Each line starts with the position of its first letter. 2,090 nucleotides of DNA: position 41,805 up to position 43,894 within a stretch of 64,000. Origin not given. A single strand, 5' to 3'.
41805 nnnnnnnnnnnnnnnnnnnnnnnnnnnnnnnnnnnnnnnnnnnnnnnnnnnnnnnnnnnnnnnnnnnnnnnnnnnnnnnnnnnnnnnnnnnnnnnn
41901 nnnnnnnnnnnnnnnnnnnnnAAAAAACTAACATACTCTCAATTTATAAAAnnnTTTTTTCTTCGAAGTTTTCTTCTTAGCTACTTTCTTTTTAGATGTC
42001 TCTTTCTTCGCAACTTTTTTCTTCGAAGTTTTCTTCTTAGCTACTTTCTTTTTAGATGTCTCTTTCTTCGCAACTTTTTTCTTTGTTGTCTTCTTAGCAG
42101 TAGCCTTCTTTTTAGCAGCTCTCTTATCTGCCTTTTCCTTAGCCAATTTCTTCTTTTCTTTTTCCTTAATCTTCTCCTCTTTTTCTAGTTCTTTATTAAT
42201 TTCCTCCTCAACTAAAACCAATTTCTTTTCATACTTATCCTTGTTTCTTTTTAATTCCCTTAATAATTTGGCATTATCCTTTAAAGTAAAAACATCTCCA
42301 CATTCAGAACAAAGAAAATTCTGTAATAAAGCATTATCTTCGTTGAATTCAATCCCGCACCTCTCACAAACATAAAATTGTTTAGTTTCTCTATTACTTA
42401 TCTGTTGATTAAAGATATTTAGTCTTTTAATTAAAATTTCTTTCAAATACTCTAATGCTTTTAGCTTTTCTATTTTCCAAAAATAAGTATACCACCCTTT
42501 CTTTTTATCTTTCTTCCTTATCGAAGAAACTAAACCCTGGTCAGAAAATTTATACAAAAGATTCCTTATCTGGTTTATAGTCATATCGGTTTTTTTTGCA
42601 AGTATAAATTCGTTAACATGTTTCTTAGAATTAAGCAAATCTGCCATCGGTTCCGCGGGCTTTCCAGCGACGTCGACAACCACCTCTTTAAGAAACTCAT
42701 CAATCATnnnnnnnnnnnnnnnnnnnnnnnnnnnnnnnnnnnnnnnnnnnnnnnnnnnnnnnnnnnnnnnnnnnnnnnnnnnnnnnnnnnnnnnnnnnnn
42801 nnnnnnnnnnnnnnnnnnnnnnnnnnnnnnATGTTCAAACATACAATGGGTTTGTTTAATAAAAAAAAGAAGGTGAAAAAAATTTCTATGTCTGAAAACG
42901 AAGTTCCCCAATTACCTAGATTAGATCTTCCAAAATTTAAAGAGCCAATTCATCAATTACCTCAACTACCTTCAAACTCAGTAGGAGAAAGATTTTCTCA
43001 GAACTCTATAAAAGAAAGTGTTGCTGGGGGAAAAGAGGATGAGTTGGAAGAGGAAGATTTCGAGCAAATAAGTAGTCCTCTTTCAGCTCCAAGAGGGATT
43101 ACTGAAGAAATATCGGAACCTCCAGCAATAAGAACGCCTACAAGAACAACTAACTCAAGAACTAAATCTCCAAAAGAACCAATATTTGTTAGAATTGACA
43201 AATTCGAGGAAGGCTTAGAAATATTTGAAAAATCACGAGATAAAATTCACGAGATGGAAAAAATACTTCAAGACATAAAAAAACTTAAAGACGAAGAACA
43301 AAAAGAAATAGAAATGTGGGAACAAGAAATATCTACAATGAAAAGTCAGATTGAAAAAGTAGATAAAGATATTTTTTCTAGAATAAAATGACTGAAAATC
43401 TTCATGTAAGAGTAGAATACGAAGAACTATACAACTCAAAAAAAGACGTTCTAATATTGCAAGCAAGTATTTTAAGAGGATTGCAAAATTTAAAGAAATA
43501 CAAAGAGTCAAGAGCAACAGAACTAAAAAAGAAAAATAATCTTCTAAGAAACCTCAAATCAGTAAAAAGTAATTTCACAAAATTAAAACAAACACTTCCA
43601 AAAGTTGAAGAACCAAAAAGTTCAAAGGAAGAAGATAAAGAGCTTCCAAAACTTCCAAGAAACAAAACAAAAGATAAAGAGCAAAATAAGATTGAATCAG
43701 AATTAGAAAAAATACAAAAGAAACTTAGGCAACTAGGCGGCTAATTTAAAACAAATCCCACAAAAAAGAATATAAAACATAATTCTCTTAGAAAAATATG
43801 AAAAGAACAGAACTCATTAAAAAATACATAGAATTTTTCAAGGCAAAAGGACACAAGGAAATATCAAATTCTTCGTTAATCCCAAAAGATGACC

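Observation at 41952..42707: TFE-alpha fused to a histone-H1-like Lys-rich tail encoded by a perfect 60-bp tandem repeat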

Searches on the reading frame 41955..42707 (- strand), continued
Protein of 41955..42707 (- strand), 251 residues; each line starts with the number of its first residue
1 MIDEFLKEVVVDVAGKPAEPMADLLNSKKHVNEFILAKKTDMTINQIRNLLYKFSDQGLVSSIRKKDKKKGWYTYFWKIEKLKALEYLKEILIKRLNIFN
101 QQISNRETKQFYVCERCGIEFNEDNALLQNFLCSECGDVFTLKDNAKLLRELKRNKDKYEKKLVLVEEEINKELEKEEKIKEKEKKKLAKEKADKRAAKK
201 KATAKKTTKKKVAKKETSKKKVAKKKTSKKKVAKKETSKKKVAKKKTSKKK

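Call 34: find_related_loci(query=window:41955-42707:-, collection=metagenome_contigs, flank=1000)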
Query window:41955-42707:- (251 aa) in metagenome_contigs; peptide patterns used: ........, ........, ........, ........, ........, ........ (x = any residue, [..] = any of these).
600 stretches matched a pattern (row limit reached: there are more); 116 encode a relative of the query (tblastn E <= 1e-3); the best 80 are kept; 79 distinct loci.
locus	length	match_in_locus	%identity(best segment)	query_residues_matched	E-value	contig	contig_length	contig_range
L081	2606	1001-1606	63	1-202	7e-81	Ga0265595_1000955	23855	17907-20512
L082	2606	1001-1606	61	1-202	3e-80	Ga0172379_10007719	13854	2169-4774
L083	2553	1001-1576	65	1-192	1e-80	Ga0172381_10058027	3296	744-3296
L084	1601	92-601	69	1-170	3e-82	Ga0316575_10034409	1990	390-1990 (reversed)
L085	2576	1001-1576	64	5-196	1e-78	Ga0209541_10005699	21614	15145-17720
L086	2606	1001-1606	60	1-202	3e-76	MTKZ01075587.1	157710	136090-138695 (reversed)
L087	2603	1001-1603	61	1-201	5e-76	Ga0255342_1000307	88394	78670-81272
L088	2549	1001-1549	64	1-183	1e-75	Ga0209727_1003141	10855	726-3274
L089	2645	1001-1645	63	1-215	1e-75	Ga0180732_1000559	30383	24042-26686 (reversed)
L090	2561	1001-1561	62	1-187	1e-75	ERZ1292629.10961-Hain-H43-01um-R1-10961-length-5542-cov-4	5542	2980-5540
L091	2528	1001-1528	66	1-176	5e-75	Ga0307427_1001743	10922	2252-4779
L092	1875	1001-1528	66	1-176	4e-77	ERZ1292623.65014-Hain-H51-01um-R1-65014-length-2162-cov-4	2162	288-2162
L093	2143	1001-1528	66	1-176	2e-76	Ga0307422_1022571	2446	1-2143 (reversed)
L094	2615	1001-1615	62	1-201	9e-75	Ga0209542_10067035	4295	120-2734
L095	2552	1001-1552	62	1-188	9e-75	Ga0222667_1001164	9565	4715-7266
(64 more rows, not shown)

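Call 39: predict_structure(alignment_id=A1)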
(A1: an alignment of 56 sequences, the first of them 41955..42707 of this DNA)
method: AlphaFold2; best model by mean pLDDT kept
length: 251 residues; sequences in the alignment: 56
mean_pLDDT: 90.9   pTM: 0.78
mean pLDDT of the five models: 90.9, 90.8, 90.2, 89.8, 89.5
residues with pLDDT >= 90: 208; 70-90: 9; 50-70: 18; < 50: 16
segments of 3 or more residues with pLDDT < 50: 224-232, 234-239
pLDDT, mean of each block of 10 residues (from residue 1): 97 98 97 98 98 98 97 97 98 98 98 98 98 98 98 98 98 97 98 98 93 76 48 46 61 47
secondary structure, 60 per line:
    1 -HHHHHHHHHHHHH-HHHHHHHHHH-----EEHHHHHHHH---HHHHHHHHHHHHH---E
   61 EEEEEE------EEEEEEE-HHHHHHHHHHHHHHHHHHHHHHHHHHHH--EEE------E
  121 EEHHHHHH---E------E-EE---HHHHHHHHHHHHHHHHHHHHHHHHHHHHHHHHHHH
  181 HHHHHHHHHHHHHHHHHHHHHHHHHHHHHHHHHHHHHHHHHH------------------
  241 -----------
elements in order: H2-14 H16-25 H33-40 H44-56 E60-66 E73-79 H81-108 E111-113 E120-122 H123-128 H146-222
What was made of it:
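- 42468..42707 (-): Extended winged-helix domain (aa 1-80), including the clamp-binding GWYTYFW wing (W72, Y75). AF2 model, pLDDT 97-98 (call 39).
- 42384..42467 (-): Linker helix alpha-5 (aa 81-108). DSSP on the AF2 model, helix 81-108 (call 39).
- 42213..42272 (-): Canonical post-ribbon helix (aa 146-165), the end of the region shared with ordinary TFE-alpha. AF2 helix starts at aa 146 (call 39).
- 42123..42212 (-): Mixed-charge E/K helical extension (aa 166-195), a possible single-alpha-helix spacer. AF2 predicts one continuous helix 146-222, with pLDDT at least 93 to about aa 210 (call 39).
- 41955..42122 (-): Lys-rich polycationic tail (aa 196-251). AF2 pLDDT is below 50 for aa 224-239 (call 39).
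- On TFE-alpha / TFIIE-alpha: AF2 helices 81-108 and 146 onward flank the ribbon (call 39).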

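Call 42: fold_search(model_id=the predicted structure, library=pdb)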
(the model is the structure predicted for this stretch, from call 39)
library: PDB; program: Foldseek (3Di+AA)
matches with E <= 10: 1254; with E <= 0.001: 28
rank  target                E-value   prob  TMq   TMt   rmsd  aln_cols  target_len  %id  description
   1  6kf4_G                1.8e-10  1.00  0.54  0.77   3.3       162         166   27  Cryo-EM structure of Thermococcus kodakarensis RNA polymerase (released 2020-07-01)
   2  6gyl_W                1.5e-07  1.00  0.48  0.59   5.5       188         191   14  Structure of a yeast closed complex with distorted DNA (core CCdist) (released 2018-12-05)
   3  5oqj_W                1.5e-07  1.00  0.48  0.47   5.5       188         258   14  STRUCTURE OF YEAST TRANSCRIPTION PRE-INITIATION COMPLEX WITH TFIIH (released 2018-04-25)
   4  5oqm_W                1.5e-07  1.00  0.48  0.47   5.5       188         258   14  STRUCTURE OF YEAST TRANSCRIPTION PRE-INITIATION COMPLEX WITH TFIIH AND CORE MEDIATOR (released 2018-05-09)
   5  7o4i_W                2.2e-07  1.00  0.47  0.39   5.3       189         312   15  Yeast RNA polymerase II transcription pre-initiation complex with initial transcription bubble (released 2021-06-16)
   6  7o4l_W                3.1e-07  1.00  0.45  0.38   5.6       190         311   15  Yeast TFIIH in the expanded state within the pre-initiation complex (released 2021-06-16)
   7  7nvs_W                1.8e-06  1.00  0.50  0.63   4.6       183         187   13  RNA polymerase II core pre-initiation complex with closed promoter DNA in proximal position (released 2021-05-05)
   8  5gpy_A                5.4e-06  1.00  0.43  0.58   7.3       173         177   13  Crystal structure of the human TFIIE complex (released 2016-11-02)
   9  6xjf_B                5.7e-06  1.00  0.36  0.80   2.4        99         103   26  X-ray crystal structure of Pyrococcus furiosus general transcription factor TFE-alpha (SeMet labeled protein) (released 2020-07-08)
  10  7o72_W                7.7e-06  1.00  0.47  0.40   5.3       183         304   15  Yeast RNA polymerase II transcription pre-initiation complex with closed promoter DNA (released 2021-06-16)
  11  6pln_A                8.2e-06  1.00  0.36  0.79   2.9       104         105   25  X-ray crystal structure of Pyrococcus furiosus general transcription factor TFE-alpha (released 2020-07-08)
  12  7zs9_W                8.7e-06  1.00  0.50  0.42   5.0       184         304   15  Yeast RNA polymerase II transcription pre-initiation complex with the +1 nucleosome (complex A) (released 2022-11-16)
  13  5fyw_W                1.1e-05  1.00  0.42  0.57   5.3       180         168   16  Transcription initiation complex structures elucidate DNA opening (OC) (released 2016-05-18)
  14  6pln_B                1.6e-05  1.00  0.38  0.88   1.7       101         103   26  X-ray crystal structure of Pyrococcus furiosus general transcription factor TFE-alpha (released 2020-07-08)
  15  7a6h_O                2.6e-05  1.00  0.33  0.19  10.9       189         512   17  Cryo-EM structure of human apo RNA Polymerase III (released 2021-02-03)
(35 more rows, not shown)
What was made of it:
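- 42468..42707 (-): Foldseek to T. kodakarensis TFE-alpha 6kf4_G, E=1.8e-10, TM 0.77 normalised to target (call 42).
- The AF2 model has pLDDT 90.9, with Foldseek top hit Tko TFE-alpha (E=1.8e-10, TM 0.77), followed by yeast and human TFIIE-alpha in PICs (calls 39, 42).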

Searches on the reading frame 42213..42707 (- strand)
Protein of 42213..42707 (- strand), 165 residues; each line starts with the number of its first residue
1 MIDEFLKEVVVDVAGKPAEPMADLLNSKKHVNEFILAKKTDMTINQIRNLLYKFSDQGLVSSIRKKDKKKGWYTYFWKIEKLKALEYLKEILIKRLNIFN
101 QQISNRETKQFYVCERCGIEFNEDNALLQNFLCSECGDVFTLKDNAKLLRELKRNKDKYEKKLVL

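Call 22: search_protein_representatives(protein=window:42213-42707:-)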
Query: 165 residues. Proteins with E-value up to 0.001 (for the whole library): 764; up to 1e-10: 345; up to 1e-30: 31. The best 150 are listed.
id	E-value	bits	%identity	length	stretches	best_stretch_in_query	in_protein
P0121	7.4e-65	234.1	67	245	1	3-159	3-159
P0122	2.4e-62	225.9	65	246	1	3-163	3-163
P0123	5.4e-60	218.3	60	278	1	4-165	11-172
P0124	3.9e-52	192.8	57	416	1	2-160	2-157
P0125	7.5e-46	172.4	50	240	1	4-156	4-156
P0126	2.3e-42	161.0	48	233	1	4-163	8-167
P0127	2.1e-41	157.9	48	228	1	1-163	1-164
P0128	2.4e-40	154.5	46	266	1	1-160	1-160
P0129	2.6e-40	154.4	49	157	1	5-152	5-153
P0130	3.7e-40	153.9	46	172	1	4-161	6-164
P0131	2.1e-39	151.4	47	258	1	5-163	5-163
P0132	5.7e-39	150.0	47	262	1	3-159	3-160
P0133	8.1e-39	149.5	49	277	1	3-162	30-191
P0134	1.1e-38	149.1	48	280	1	4-162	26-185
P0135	1.1e-37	145.9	50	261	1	5-151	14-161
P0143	1.1e-34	136.1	43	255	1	4-164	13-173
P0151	4.0e-31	124.5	42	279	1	5-160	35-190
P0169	1.3e-27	113.1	35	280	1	6-162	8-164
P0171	4.5e-27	111.3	36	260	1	4-163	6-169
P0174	6.4e-27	110.9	35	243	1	4-156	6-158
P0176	8.5e-27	110.4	36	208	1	3-161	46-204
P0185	1.4e-25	106.5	33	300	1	6-164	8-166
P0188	1.8e-25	106.1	39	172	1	8-158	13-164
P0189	2.6e-25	105.6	35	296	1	4-163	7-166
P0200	1.6e-24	103.1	33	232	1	6-158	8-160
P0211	3.4e-23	98.7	35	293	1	3-158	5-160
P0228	8.6e-22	94.2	32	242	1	7-163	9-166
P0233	1.4e-21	93.5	32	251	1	2-155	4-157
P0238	5.1e-21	91.7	35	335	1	16-152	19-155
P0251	3.6e-20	88.9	33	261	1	5-156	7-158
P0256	8.3e-20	87.8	32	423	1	3-153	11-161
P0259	9.8e-20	87.5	33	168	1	7-163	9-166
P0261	1.3e-19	87.1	30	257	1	8-163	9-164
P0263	2.0e-19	86.5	31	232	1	4-162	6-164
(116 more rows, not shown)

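Call 32: list_cluster_members(proteins=[P0143, P0151, P0171, P0185, P0200, P0263, P0130, P0176, P0188, P0259])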
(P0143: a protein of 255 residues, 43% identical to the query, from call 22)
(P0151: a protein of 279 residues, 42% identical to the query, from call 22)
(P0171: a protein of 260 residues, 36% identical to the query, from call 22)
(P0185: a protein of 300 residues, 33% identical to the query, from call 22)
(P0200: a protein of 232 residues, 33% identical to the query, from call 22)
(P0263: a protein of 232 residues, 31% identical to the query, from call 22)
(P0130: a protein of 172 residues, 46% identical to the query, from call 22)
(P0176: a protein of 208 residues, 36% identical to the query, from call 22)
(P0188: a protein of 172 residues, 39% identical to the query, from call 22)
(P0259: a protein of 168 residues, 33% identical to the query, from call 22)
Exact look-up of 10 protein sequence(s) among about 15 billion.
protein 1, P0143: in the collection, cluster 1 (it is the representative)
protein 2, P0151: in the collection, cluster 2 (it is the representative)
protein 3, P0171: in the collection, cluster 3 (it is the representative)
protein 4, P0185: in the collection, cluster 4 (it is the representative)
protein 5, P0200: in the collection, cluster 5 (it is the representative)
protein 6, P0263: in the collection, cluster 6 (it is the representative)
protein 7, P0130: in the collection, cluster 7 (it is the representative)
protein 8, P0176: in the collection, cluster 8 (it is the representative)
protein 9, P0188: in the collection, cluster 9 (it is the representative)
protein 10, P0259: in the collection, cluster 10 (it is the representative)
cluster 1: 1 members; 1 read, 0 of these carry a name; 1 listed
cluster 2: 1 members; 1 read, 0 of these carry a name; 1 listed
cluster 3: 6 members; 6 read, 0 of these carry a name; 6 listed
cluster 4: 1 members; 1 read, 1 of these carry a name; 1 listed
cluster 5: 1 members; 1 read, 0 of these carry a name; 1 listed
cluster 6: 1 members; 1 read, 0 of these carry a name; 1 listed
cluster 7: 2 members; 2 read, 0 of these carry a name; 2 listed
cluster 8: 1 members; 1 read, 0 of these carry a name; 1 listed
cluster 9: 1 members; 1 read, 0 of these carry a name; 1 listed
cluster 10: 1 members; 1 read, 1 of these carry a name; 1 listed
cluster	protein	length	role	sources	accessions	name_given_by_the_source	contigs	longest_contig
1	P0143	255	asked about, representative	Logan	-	-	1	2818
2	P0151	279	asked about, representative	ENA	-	-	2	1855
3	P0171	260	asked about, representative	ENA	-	-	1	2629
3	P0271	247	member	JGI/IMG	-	-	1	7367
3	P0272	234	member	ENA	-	-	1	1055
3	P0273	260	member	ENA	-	-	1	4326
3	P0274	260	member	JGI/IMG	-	-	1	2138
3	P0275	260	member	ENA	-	-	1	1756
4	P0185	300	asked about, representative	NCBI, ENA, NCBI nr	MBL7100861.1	MAG: hypothetical protein ISS23_02825 [Nanoarchaeota archaeon] | hypothetical protein [Nanoarchaeota archaeon]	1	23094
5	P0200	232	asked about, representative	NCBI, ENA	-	-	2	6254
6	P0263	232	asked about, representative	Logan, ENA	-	-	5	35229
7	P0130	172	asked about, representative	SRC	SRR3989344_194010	-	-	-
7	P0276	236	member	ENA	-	-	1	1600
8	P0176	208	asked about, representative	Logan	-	-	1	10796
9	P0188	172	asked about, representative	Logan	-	-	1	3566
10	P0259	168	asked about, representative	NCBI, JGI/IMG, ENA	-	transcription initiation factor TFIIE subunit alpha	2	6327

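Call 57: list_cluster_members(proteins=[P0169, P0174, P0189, P0211, P0233, P0251, P0261, P0238, P0256, P0228])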
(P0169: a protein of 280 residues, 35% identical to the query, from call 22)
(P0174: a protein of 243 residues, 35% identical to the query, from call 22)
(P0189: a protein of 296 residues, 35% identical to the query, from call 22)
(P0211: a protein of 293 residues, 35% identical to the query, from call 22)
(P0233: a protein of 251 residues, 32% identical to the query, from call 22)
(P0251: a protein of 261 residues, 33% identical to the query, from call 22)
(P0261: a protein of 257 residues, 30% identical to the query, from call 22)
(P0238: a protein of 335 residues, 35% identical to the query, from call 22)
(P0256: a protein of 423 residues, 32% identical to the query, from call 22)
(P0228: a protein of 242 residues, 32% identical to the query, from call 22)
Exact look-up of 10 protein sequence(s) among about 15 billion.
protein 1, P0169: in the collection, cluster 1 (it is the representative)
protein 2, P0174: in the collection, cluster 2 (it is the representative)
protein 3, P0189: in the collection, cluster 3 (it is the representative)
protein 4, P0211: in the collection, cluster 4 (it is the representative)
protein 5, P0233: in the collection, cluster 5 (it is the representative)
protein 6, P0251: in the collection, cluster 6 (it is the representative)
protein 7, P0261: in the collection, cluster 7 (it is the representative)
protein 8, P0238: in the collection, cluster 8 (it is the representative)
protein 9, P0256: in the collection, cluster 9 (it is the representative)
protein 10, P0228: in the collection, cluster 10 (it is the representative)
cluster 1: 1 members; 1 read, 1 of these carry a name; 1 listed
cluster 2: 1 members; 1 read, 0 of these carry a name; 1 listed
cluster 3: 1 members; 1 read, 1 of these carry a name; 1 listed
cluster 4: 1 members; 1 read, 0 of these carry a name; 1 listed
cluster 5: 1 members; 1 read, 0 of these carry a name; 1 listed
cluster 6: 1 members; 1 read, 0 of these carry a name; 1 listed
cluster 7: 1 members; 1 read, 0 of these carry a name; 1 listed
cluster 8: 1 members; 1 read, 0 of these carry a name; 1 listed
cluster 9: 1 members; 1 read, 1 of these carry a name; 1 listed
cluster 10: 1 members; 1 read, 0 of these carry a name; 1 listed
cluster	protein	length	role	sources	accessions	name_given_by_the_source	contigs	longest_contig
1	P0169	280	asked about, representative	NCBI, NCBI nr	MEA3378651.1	MAG: hypothetical protein U9Q69_03335 [Nanoarchaeota archaeon] | hypothetical protein [Nanoarchaeota archaeon]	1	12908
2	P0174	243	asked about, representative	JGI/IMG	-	-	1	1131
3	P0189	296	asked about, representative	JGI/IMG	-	transcription initiation factor TFIIE subunit alpha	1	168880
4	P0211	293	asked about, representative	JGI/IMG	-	-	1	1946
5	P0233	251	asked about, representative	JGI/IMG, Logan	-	-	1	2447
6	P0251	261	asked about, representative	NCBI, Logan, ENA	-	-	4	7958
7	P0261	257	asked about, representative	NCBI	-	-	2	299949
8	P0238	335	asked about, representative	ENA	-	-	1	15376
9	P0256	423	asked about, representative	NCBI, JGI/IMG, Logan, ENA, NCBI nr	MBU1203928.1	MAG: hypothetical protein KKG60_02575 [Nanoarchaeota archaeon] | hypothetical protein [Nanoarchaeota archaeon]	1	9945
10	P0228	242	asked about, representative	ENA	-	-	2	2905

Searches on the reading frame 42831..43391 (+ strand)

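Call 49: search_protein_families(library=pfam, proteins=[window:42831-43391:+], max_evalue=0.001)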
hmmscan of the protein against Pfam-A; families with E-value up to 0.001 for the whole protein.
window:42831-43391:+ (186 aa): 0 families

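Call 59: search_protein_families(library=ncbifam, proteins=[window:42846-43391:+], max_evalue=1)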
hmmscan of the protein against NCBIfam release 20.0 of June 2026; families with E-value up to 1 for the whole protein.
window:42846-43391:+ (181 aa): 6 families
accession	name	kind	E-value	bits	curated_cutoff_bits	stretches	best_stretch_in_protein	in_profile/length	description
NF045487.1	ASRP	equivalog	0.0026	16.4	300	1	115-176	338-399/593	archaea-specific SMC-related protein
NF049873.2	cytotoxin_MakE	exception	0.0028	16.7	360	1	108-174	117-184/352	alpha-pore-forming cytotoxin subunit MakE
NF053712.1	repair_DEAH_YoaA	equivalog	0.0093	14.7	680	1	23-164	215-354/630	DNA repair helicase YoaA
TIGR00019.1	prfA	equivalog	0.028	13.3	423.25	1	114-170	43-100/361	peptide chain release factor 1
NF003708.0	PRK05325.1-3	equivalog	0.043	12.8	466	1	129-172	182-225/423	hypothetical protein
NF033872.1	SidA_fam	subfamily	0.11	11.3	60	1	126-177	227-276/379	T4SS effector SidA family protein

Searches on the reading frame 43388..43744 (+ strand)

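Call 49: search_protein_families(library=pfam, proteins=[window:43388-43744:+], max_evalue=0.001)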
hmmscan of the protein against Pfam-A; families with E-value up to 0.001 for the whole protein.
window:43388-43744:+ (118 aa): 0 families

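Call 59: search_protein_families(library=ncbifam, proteins=[window:43388-43744:+], max_evalue=1)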
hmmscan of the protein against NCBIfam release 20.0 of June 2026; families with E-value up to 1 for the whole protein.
window:43388-43744:+ (118 aa): 8 families
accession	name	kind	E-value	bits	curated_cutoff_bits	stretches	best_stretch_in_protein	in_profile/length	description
NF052612.1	sll0565_fam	equivalog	0.0014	19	50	1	52-116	3-67/106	sll0565 family protein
NF045487.1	ASRP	equivalog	0.01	14.5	300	1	28-116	123-209/593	archaea-specific SMC-related protein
TIGR01667.1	YCCS_YHFK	subfamily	0.013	13.7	467.8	1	11-117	592-695/701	YccS/YhfK family putative transporter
TIGR04527.1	mycoplas_twoTM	subfamily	0.058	13.1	125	1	11-116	42-126/248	MG_279/MG_280 family protein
NF033459.1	DksA_like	equivalog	0.1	12.9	105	1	40-112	5-76/113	RNA polymerase-binding protein DksA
NF052655.1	XchromeleprotEdmS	equivalog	0.3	11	100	1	95-111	30-46/54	extrachromosomal elements maintenance protein EdmS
NF041244.1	IglI_fam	subfamily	0.31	10.9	100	1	3-114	87-203/290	type VI secretion system protein IglI family protein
NF008438.0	PRK11281.1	equivalog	0.84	7.3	991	1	26-115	39-132/1113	mechanosensitive channel MscK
